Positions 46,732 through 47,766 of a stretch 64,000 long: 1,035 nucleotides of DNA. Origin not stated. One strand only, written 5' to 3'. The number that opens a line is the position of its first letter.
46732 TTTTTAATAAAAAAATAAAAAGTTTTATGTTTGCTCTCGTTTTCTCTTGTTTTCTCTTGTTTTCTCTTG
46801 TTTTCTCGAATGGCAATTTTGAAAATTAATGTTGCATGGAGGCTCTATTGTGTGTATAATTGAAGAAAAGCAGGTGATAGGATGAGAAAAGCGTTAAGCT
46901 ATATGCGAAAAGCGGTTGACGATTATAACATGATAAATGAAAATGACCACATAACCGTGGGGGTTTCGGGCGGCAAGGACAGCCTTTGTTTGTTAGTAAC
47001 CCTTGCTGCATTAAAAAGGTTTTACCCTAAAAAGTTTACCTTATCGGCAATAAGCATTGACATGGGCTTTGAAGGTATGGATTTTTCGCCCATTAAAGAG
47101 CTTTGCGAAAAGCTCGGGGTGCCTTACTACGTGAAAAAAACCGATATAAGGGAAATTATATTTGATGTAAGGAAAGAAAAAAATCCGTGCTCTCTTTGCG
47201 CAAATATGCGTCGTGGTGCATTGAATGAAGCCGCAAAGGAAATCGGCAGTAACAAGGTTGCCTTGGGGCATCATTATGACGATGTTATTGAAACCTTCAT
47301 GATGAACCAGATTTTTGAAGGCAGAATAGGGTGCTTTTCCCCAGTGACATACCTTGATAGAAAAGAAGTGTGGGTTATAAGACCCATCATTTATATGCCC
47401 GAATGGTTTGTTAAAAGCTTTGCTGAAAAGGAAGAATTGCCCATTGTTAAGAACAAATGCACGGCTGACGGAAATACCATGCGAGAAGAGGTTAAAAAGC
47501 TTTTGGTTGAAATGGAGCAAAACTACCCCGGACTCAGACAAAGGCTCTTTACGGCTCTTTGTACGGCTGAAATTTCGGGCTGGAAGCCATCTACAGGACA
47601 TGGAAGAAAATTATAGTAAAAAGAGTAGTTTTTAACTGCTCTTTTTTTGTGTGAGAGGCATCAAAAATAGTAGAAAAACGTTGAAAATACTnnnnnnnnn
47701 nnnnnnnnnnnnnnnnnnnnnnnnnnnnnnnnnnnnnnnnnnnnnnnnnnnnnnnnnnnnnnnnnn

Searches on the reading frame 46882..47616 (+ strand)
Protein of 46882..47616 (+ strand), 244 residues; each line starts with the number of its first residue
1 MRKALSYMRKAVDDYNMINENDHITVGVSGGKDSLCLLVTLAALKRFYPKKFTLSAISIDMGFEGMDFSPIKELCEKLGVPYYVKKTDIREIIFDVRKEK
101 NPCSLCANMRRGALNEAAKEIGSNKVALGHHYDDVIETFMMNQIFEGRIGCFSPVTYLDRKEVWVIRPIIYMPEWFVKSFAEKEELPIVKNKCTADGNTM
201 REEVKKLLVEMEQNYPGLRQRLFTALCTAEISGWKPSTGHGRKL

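Call 63: search_protein_families(library=pfam, proteins=[window:46882-47616:+], max_evalue=0.00001)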
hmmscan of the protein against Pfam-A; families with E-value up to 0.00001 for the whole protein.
window:46882-47616:+ (244 aa): 1 family
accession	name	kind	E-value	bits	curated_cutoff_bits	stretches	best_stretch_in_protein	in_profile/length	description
PF01171.26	ATP_bind_3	-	1.9e-18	67.3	27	1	24-202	2-177/182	PP-loop family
